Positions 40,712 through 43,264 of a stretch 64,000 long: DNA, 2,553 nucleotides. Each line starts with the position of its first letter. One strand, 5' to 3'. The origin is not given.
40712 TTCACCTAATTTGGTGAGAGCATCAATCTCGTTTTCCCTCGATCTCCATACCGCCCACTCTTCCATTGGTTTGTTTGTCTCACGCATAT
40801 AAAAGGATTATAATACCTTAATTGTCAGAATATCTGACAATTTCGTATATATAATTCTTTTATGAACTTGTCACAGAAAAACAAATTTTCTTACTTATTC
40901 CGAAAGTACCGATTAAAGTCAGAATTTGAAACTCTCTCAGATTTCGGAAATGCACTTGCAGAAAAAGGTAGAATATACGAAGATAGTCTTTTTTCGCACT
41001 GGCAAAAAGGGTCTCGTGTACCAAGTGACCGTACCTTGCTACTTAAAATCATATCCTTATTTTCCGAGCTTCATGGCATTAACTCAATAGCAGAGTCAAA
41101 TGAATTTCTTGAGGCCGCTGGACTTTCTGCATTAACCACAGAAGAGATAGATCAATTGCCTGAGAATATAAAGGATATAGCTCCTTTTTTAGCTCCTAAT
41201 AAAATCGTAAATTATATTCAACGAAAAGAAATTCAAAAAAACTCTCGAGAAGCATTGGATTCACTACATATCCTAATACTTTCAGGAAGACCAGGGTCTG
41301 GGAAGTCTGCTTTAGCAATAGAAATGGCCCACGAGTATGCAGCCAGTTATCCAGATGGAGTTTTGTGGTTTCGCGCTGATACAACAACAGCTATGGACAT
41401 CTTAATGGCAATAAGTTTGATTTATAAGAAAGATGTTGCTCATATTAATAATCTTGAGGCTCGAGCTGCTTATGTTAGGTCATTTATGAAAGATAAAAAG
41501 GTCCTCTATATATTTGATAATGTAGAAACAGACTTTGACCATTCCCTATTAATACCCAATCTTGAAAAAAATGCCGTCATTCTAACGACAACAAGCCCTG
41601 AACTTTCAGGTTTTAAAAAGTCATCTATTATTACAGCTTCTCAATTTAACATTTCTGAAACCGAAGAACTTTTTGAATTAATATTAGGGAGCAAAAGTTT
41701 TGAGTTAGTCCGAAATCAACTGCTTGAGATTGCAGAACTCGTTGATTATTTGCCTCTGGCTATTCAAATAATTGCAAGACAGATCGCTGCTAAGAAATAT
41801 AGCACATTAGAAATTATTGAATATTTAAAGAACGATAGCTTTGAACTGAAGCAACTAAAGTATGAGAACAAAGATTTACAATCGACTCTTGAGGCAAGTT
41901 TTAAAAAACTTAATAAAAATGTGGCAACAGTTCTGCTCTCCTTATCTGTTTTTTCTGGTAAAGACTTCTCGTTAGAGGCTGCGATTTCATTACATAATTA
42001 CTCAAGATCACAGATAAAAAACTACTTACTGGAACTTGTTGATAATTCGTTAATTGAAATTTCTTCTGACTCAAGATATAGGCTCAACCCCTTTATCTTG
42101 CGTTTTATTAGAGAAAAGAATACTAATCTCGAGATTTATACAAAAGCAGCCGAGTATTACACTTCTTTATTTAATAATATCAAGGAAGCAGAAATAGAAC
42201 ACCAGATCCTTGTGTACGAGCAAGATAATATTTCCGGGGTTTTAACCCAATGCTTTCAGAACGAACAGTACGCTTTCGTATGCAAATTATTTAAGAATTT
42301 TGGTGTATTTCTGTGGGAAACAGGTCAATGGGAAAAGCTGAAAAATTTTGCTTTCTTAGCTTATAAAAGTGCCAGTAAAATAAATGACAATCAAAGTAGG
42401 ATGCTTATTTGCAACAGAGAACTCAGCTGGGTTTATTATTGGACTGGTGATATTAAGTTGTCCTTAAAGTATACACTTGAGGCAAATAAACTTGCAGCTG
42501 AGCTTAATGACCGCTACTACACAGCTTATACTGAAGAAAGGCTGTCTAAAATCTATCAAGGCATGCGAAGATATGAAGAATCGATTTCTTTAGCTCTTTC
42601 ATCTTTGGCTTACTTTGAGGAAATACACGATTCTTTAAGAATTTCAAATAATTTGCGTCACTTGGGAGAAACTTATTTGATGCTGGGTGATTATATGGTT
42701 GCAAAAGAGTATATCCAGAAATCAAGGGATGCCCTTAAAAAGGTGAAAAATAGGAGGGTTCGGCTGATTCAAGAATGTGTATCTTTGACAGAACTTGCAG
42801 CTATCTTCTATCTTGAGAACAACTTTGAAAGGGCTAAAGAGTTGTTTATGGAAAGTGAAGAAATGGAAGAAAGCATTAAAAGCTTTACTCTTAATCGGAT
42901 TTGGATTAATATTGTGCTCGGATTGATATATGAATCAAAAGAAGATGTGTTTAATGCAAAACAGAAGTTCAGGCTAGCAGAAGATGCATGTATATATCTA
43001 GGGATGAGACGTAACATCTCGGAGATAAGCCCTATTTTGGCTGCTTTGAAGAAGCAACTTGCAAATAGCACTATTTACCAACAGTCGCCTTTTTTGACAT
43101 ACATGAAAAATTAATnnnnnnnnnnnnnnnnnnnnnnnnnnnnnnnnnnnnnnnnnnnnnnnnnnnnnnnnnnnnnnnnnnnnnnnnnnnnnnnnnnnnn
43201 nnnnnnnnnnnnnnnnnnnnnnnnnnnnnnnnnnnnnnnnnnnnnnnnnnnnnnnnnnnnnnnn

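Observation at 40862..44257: HTH-STAND(NB-ARC)-TPR NTPase translationally coupled to a CYTH domain protein and a guanylate-kinase-like kinase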

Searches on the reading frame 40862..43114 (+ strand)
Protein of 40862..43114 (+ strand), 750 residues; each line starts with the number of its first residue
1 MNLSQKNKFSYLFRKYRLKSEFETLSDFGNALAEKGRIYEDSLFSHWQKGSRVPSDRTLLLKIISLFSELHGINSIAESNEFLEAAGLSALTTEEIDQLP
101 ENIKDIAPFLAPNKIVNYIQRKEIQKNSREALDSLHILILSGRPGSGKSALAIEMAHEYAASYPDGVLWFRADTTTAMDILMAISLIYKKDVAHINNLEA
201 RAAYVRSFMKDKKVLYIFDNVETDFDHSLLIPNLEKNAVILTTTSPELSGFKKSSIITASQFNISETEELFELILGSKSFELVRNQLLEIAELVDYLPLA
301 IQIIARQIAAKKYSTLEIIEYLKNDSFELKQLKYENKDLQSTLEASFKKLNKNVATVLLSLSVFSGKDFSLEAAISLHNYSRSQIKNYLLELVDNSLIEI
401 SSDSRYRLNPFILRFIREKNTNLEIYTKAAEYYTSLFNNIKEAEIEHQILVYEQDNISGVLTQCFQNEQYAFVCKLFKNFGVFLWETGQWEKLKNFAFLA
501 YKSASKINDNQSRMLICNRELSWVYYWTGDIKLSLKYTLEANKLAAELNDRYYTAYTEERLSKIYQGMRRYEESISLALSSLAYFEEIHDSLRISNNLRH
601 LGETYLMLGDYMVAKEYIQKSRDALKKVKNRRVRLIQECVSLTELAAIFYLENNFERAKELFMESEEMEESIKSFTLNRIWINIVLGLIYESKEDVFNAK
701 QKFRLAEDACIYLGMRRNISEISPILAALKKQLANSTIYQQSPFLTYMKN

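Call 3: search_protein_families(library=pfam, proteins=[window:40862-43114:+], max_evalue=0.01)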
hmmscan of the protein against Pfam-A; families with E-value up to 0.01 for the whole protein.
window:40862-43114:+ (750 aa): 6 families
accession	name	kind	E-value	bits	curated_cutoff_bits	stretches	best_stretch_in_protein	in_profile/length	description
PF00931.28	NB-ARC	-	1.9e-13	50.7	23.5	1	133-348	16-247/248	NB-ARC domain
PF13424.12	TPR_12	-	9e-12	45.5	30.1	1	554-627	2-77/77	Tetratricopeptide repeat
PF20720.3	nSTAND3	-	3.6e-05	24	27.2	1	126-162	8-44/155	Novel STAND NTPase 3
PF03796.21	DnaB_C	-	0.00051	20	27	1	132-176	16-60/255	DnaB-like helicase C terminal domain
PF07719.23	TPR_2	-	0.0011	19.4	27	0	598-621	4-27/34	Tetratricopeptide repeat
PF24883.2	NPHP3_N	-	0.0032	18.1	24.8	0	123-167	11-54/164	Nephrocystin 3, N-terminal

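Call 4: search_protein_families(library=padloc, proteins=[window:40862-43114:+], max_evalue=0.01)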
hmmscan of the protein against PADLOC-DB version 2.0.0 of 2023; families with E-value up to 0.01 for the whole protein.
window:40862-43114:+ (750 aa): 3 families
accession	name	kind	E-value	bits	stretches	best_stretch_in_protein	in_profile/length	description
PDLC01169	TPR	-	0.0015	15.9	0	560-663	114-212/252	TPR repeats containing protein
PDLC00915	TRIP13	-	0.0024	15.3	1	110-163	41-91/302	TRIP13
PDLC04140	mad8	-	0.0088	13.6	0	136-175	28-67/314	mads_8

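Call 5: search_protein_families(library=ncbifam, proteins=[window:40862-43114:+], max_evalue=0.01)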
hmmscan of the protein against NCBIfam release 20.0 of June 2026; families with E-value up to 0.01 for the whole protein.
window:40862-43114:+ (750 aa): 6 families
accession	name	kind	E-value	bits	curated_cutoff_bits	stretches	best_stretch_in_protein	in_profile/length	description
NF041717.1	HaaA_phane_TPR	equivalog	1.3e-34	119.5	1125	2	114-415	109-421/882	cyclophane-containing RiPP biosynthesis TPR protein HaaT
NF053617.1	SARPRegAfsRStmc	equivalog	9.2e-30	103.3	1430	2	137-417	322-608/986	SARP-family global regulator AfsR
NF040586.1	FxSxx_TPR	equivalog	3.7e-21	75.3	300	1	113-365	3-259/830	FxSxx-COOH system tetratricopeptide repeat protein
TIGR02173.1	cyt_kin_arch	equivalog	0.00068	19.7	102.1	0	137-161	2-26/169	(d)CMP kinase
TIGR00665.1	DnaB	equivalog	0.0022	16.9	385.25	1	134-170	194-230/435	replicative DNA helicase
NF008583.0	PRK11545.1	equivalog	0.0025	17.3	265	1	134-168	7-41/177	gluconokinase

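Call 21: list_cluster_members(proteins=[window:40862-43114:+, window:43116-43667:+, window:43676-44257:+, window:39584-40798:-, window:38954-39547:-, window:35505-36548:-])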
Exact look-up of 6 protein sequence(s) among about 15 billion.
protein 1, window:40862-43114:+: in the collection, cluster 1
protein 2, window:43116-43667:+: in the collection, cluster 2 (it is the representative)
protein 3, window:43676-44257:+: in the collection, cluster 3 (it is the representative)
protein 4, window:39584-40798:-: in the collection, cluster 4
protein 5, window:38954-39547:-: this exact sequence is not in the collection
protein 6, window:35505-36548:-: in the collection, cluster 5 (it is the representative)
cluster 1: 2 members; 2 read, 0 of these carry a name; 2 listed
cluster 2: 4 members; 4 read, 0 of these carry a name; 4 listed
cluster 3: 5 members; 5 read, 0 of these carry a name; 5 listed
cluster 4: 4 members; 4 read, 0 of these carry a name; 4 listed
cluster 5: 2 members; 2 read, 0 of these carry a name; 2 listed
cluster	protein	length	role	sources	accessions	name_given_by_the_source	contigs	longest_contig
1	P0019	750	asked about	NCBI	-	-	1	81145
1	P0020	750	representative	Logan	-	-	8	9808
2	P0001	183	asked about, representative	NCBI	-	-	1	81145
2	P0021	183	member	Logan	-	-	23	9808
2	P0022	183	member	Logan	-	-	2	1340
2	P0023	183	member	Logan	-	-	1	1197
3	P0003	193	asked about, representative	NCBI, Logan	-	-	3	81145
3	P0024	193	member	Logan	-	-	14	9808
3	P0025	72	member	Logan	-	-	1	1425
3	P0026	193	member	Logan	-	-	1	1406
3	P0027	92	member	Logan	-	-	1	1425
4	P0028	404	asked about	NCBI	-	-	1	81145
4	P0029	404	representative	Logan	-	-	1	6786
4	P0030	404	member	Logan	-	-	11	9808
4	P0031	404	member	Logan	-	-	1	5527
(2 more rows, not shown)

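Call 30: find_homologous_proteins(query=window:40862-43114:+)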
Query window:40862-43114:+ (750 aa): 48 proteins with E <= 0.001 among 8000 candidates.
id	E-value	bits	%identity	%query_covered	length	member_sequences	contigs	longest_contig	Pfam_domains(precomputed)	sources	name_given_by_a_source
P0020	0.0e+0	1618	100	100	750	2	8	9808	PF13424.13,PF00931.29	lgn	-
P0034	1.8e-130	455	34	99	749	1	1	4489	PF00515.35,PF13424.13,PF07719.24,PF00931.29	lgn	-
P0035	6.8e-124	433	33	99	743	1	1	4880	PF05729.19,PF13424.13,PF07719.24,PF00931.29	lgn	-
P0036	3.2e-121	424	33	98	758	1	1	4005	PF13424.13,PF07719.24,PF20720.4,PF00931.29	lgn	-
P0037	2.2e-107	379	33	97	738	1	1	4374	PF13424.13,PF13401.13,PF00931.29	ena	-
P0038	3.0e-107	378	39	71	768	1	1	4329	PF13401.13,PF00931.29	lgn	-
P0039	9.9e-105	370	39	71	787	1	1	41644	PF13401.13,PF00931.29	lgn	-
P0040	1.5e-104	369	31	97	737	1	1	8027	PF00515.35,PF05729.19,PF13424.13,PF13401.13,PF01637.25,PF13181.13,PF07719.24,PF00931.29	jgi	-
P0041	4.9e-103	364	33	91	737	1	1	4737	PF13424.13,PF13181.13,PF07719.24,PF20720.4,PF00931.29,PF13374.13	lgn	-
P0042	6.3e-101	357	30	98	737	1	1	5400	PF25201.1,PF00515.35,PF05729.19,PF13424.13,PF13401.13,PF01637.25,PF13181.13,PF07719.24,PF20720.4,PF00931.29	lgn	-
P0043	4.6e-99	351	38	70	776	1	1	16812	PF13401.13,PF00931.29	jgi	jgi:hypothetical protein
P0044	2.6e-98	349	37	70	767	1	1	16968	PF13401.13,PF00931.29,PF13191.13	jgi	jgi:energy-coupling factor transporter ATP-binding protein EcfA2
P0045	4.0e-98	348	38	65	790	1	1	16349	PF13401.13,PF00931.29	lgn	-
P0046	4.7e-96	341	38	70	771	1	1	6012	PF00931.29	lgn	-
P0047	7.4e-96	341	39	66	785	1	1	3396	PF13401.13,PF20720.4,PF00931.29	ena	-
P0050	4.1e-94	335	37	71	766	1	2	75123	PF13401.13,PF00931.29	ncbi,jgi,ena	-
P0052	2.4e-93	332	30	93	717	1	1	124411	PF13424.13,PF20720.4,PF00931.29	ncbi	-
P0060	8.7e-84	301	35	69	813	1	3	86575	PF13401.13,PF00931.29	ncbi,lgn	-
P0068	2.4e-12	65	23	48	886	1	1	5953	PF17874.8,PF00515.35,PF01381.29,PF13424.13,PF13176.13,PF13432.13,PF13181.13,PF13560.13,PF07719.24,PF00931.29,PF13374.13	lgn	-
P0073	1.2e-7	49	24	41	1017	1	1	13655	PF03704.24,PF01381.29,PF13424.13,PF00486.35,PF13560.13,PF07719.24,PF00931.29,PF13191.13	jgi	jgi:DNA-binding SARP family transcriptional activator/tetratricopeptide (TPR) repeat protein/DNA-bin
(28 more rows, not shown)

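Call 32: find_encoding_contigs(protein=P0034, flank=6000, max_places=2)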
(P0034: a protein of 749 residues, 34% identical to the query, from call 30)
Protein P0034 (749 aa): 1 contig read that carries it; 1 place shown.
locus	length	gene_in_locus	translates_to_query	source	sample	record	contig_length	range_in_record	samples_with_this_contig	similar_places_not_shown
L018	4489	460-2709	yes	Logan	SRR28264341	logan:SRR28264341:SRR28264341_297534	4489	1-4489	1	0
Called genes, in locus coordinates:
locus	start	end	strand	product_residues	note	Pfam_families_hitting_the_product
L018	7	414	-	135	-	-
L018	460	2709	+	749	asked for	PF00931:NB-ARC (weak), PF00515:TPR_1 (faint), PF07719:TPR_2 (faint), PF13424:TPR_12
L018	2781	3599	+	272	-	-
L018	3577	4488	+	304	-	?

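Call 33: find_encoding_contigs(protein=P0035, flank=6000, max_places=2)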
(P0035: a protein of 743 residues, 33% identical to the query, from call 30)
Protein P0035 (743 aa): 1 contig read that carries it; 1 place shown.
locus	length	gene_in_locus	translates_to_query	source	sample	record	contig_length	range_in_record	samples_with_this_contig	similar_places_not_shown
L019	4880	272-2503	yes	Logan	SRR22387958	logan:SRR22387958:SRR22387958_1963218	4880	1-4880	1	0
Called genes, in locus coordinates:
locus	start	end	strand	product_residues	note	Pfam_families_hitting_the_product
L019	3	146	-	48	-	?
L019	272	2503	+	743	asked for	PF00931:NB-ARC, PF05729:NACHT (weak), PF13424:TPR_12 (faint), PF07719:TPR_2 (faint)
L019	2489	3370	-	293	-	PF00763:THF_DHG_CYH, PF02882:THF_DHG_CYH_C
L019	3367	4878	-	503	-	?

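Call 34: find_encoding_contigs(protein=P0040, flank=6000, max_places=2)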
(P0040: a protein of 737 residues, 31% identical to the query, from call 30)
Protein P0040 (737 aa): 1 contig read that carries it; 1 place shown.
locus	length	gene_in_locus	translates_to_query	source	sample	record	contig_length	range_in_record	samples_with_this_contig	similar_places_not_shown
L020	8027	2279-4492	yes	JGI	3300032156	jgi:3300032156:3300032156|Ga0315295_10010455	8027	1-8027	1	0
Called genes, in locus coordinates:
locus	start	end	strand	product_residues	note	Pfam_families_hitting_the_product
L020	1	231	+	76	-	?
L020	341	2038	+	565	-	PF04932:Wzy_C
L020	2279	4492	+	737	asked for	PF00931:NB-ARC, PF01637:ATPase_2 (weak), PF05729:NACHT (faint), PF13401:AAA_22 (weak), PF00515:TPR_1 (faint), PF07719:TPR_2 (faint), PF13181:TPR_8 (faint), PF13424:TPR_12 (weak)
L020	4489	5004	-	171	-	PF00857:Isochorismatase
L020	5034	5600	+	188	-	PF01661:Macro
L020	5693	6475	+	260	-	PF00535:Glycos_transf_2, PF13641:Glyco_tranf_2_3, PF13632:Glyco_trans_2_3 (weak)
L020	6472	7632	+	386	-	PF13439:Glyco_transf_4, PF00534:Glycos_transf_1, PF13692:Glyco_trans_1_4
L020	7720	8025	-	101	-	?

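Call 35: find_encoding_contigs(protein=P0052, flank=7000, max_places=2)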
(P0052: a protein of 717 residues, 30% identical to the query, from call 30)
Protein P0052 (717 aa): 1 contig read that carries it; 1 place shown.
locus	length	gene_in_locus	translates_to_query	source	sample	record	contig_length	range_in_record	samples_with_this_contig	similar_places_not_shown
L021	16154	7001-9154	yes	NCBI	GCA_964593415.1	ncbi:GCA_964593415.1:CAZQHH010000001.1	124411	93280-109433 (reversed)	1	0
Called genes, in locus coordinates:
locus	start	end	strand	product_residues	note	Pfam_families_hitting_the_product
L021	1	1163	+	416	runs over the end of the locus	PF02403:Seryl_tRNA_N, PF00587:tRNA-synt_2b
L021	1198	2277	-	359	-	PF00266:Aminotran_5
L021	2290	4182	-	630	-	PF00702:Hydrolase (weak), PF12710:HAD, PF00389:2-Hacid_dh, PF02826:2-Hacid_dh_C, PF03446:NAD_binding_2, PF22629:ACT_AHAS_ss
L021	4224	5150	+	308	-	PF01636:APH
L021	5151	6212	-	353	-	PF00180:Iso_dh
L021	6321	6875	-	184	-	-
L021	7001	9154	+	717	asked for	PF00931:NB-ARC (weak), PF20720:nSTAND3 (faint), PF13424:TPR_12 (faint)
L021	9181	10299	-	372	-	PF01656:CbiA (weak)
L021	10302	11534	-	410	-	PF00437:T2SSE, PF27713:UCP018868 (weak)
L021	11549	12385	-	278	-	PF00482:T2SSF (weak)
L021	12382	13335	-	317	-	PF00482:T2SSF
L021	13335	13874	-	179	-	PF13400:Tad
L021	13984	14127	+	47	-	-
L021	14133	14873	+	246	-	PF08666:SAF (weak)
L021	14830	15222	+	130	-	PF07811:TadE (weak)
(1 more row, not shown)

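Call 47: search_protein_families(library=phrogs, proteins=[window:40862-43114:+], max_evalue=0.01)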
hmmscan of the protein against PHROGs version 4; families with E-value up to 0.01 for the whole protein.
window:40862-43114:+ (750 aa): 2 families
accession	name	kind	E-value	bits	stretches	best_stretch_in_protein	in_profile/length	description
phrog_19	-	DNA, RNA and nucleotide metabolism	0.0026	17.7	1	138-170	356-387/621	DnaB-like replicative helicase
phrog_168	-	DNA, RNA and nucleotide metabolism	0.0027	18.4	0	111-163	16-70/314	clamp loader of DNA polymerase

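Call 53: predict_structure(alignment_id=A4)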
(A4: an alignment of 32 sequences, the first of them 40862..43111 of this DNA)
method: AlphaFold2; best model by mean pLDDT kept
length: 750 residues; sequences in the alignment: 32
mean_pLDDT: 86.5   pTM: 0.56
mean pLDDT of the five models: 86.5, 85.5, 85.5, 83.6, 83.1
residues with pLDDT >= 90: 374; 70-90: 310; 50-70: 50; < 50: 16
segments of 3 or more residues with pLDDT < 50: 326-339
pLDDT, mean of each block of 10 residues (from residue 1): 78 91 89 90 91 92 91 85 91 83 65 78 87 87 84 89 89 83 82 80 87 90 79 80 78 83 92 88 92 82 80 81 55 39 76 95 91 94 94 83 82 84 93 90 67 93 96 95 85 94 97 96 89 95 96 97 94 98 98 97 95 97 95 89 95 95 91 73 93 93 88 68 83 89 59
secondary structure, 60 per line:
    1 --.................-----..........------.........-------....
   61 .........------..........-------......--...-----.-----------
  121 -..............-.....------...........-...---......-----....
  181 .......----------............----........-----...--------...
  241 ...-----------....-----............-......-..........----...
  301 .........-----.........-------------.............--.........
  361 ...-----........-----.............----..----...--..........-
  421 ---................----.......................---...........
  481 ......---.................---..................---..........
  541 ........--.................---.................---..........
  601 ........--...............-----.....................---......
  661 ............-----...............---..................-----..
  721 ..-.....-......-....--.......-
elements in order (helices of 4 or more, strands of 3 or more residues): H3-19 H25-34 H41-49 H57-69 H76-85 H93-98 H122-135 E137-141 H148-158 E166-171 H177-187 H198-209 E214-221 E238-243 E255-258 H264-275 H277-282 H284-293 H298-309 H315-323 H337-349 H352-363 H371-376 H382-394 E405-407 H410-419 H424-439 H444-466 H470-486 H490-506 H510-527 H531-548 H551-567 H571-587 H591-608 H611-625 H631-651 H655-672 H678-692 H696-713 H719-722 H724-728 H730-735 H737-740 H743-749

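Call 58: fold_search(model_id=the predicted structure, library=pdb)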
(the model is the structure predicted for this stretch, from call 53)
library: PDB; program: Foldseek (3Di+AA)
matches with E <= 10: 1469; with E <= 0.001: 101
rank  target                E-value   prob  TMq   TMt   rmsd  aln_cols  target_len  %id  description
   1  6mfv_A                2.3e-13  1.00  0.32  0.35  13.3       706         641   16  Crystal structure of the Signal Transduction ATPase with Numerous Domains (STAND) protein with a tetratricopeptide rep (released 2019-02-20)
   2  1z6t_B                2.9e-11  1.00  0.36  0.43  10.5       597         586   15  Structure of the apoptotic protease-activating factor 1 bound to ADP (released 2005-04-19)
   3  1z6t_A                2.3e-10  1.00  0.34  0.42  11.4       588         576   15  Structure of the apoptotic protease-activating factor 1 bound to ADP (released 2005-04-19)
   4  5juy_B                2.5e-10  1.00  0.28  0.18  28.3       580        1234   16  Active human apoptosome with procaspase-9 (released 2016-10-19)
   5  3shf                  3.3e-10  1.00  0.34  0.24   7.4       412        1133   15  Crystal structure of the R265S mutant of full-length murine Apaf-1 (released 2011-08-24)
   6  5juy_A                7.6e-10  1.00  0.27  0.18  19.6       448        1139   16  Active human apoptosome with procaspase-9 (released 2016-10-19)
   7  3sfz                  1.6e-09  1.00  0.31  0.22   9.0       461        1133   15  Crystal structure of full-length murine Apaf-1 (released 2011-08-24)
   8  8jol_B                2.2e-09  1.00  0.26  0.39  23.5       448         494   15  cryo-EM structure of the CED-4/CED-3 holoenzyme (released 2023-06-28)
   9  9h2l_A                2.8e-09  1.00  0.28  0.25  23.4       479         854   15  Cryo-EM structure of an octameric G10-resistosome from wheat (released 2025-09-24)
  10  2a5y_B                4.8e-09  1.00  0.27  0.38  23.1       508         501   14  Structure of a CED-4/CED-9 complex (released 2005-10-11)
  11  8jo0_A                5.0e-09  1.00  0.25  0.45  19.4       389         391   15  The Cryo-EM structure of a heptameric CED-4/CED-3 catalytic complex (released 2023-06-28)
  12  3lqq_B                5.8e-09  1.00  0.26  0.38  25.4       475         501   14  Structure of the CED-4 Apoptosome (released 2010-04-28)
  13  8jns_D                1.2e-08  1.00  0.25  0.46  19.3       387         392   16  cryo-EM structure of a CED-4 hexamer (released 2023-06-28)
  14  4m9s_B                1.8e-08  1.00  0.26  0.36  26.5       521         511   14  crystal structure of CED-4 bound CED-3 fragment (released 2013-10-23)
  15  3lqq_A                2.1e-08  1.00  0.25  0.36  19.3       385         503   16  Structure of the CED-4 Apoptosome (released 2010-04-28)
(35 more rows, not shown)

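Call 61: find_encoding_contigs(protein=P0039, flank=6000, max_places=1)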
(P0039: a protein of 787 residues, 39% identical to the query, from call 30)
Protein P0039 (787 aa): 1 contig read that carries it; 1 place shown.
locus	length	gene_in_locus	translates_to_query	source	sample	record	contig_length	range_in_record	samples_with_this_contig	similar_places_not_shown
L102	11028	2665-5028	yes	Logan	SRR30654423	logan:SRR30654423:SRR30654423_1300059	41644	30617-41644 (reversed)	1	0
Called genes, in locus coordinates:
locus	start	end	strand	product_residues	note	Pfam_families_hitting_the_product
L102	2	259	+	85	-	?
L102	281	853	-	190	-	PF00857:Isochorismatase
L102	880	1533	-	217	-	PF00702:Hydrolase, PF13419:HAD_2, PF13242:Hydrolase_like (weak)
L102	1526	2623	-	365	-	-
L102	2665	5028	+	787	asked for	PF00931:NB-ARC, PF13401:AAA_22 (weak)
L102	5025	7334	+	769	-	PF00931:NB-ARC, PF20720:nSTAND3 (faint), PF13401:AAA_22 (weak)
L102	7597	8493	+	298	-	PF00892:EamA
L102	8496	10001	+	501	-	PF01276:OKR_DC_1, PF00266:Aminotran_5 (faint), PF03711:OKR_DC_1_C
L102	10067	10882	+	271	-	-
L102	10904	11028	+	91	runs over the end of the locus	-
